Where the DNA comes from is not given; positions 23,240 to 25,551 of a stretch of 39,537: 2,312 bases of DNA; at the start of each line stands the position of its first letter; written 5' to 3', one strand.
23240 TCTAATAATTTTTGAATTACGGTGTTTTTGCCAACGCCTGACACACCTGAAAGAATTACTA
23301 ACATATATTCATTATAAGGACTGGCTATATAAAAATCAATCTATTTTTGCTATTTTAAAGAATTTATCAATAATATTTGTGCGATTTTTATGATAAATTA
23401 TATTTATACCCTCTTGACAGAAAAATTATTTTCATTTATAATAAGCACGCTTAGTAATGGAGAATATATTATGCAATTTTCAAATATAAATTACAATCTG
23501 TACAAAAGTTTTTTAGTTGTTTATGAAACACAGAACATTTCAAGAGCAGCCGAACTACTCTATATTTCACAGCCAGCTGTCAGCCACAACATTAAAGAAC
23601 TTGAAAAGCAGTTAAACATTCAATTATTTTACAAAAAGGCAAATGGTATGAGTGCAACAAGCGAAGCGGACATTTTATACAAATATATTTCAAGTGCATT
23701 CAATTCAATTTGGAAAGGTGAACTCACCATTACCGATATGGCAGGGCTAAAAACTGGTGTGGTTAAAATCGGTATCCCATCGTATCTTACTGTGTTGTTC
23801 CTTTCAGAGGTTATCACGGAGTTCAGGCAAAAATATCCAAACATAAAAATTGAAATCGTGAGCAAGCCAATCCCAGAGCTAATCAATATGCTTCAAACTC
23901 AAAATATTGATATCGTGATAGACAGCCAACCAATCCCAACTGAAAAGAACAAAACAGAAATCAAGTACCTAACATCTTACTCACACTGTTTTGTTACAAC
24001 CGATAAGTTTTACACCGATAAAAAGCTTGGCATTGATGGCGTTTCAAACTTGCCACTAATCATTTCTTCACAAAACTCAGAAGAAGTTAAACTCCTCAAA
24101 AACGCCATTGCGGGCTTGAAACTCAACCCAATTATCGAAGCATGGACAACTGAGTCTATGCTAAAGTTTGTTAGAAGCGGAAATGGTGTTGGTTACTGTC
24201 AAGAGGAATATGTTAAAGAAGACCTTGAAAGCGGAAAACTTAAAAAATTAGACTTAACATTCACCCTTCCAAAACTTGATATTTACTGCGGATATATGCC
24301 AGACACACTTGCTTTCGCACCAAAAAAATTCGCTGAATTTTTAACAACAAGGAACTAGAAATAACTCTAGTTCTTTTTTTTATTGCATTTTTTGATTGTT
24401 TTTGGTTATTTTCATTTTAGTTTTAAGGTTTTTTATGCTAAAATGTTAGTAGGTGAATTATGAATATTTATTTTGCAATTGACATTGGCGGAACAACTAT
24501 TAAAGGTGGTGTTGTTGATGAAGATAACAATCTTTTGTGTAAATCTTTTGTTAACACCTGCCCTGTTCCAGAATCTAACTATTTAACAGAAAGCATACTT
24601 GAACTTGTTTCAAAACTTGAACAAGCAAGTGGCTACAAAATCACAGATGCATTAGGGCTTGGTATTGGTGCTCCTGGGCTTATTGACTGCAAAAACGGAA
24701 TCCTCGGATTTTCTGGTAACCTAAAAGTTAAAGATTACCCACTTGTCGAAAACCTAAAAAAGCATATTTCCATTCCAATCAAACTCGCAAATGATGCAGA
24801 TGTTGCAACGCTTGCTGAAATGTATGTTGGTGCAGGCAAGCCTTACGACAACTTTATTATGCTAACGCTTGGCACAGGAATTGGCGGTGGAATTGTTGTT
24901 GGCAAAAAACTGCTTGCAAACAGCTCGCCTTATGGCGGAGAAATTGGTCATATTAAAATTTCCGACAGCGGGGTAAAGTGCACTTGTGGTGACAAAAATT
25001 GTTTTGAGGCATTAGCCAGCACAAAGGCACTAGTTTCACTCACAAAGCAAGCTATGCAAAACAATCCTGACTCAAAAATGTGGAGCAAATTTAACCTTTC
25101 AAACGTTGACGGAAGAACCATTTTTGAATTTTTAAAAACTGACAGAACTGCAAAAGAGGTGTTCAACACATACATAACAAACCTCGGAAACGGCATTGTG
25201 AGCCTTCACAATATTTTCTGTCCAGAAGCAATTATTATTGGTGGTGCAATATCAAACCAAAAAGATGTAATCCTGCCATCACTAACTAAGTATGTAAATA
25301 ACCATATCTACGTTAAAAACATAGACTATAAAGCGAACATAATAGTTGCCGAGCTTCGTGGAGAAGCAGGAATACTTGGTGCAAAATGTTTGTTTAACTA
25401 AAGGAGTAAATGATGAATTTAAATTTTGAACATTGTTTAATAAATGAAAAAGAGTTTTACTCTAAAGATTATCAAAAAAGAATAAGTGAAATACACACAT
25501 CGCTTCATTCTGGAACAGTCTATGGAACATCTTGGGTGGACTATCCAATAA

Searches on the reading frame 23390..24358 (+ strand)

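Call 7: search_protein_families(library=pfam, proteins=[window:23390-24358:+], max_evalue=0.001)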
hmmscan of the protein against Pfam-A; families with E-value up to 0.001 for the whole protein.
window:23390-24358:+ (322 aa): 2 families
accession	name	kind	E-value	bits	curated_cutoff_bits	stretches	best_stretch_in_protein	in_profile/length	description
PF03466.25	LysR_substrate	-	1.5e-23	83.7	28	1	120-320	3-206/209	LysR substrate binding domain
PF00126.33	HTH_1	-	3.6e-17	62.5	26.6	1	37-93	3-59/60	Bacterial regulatory helix-turn-helix protein, lysR family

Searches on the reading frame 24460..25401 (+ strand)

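Call 7: search_protein_families(library=pfam, proteins=[window:24460-25401:+], max_evalue=0.001)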
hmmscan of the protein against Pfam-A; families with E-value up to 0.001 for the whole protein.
window:24460-25401:+ (313 aa): 1 family
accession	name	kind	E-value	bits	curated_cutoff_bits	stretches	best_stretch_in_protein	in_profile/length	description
PF00480.26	ROK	-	1e-62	212.8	22.9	1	4-312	1-291/294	ROK family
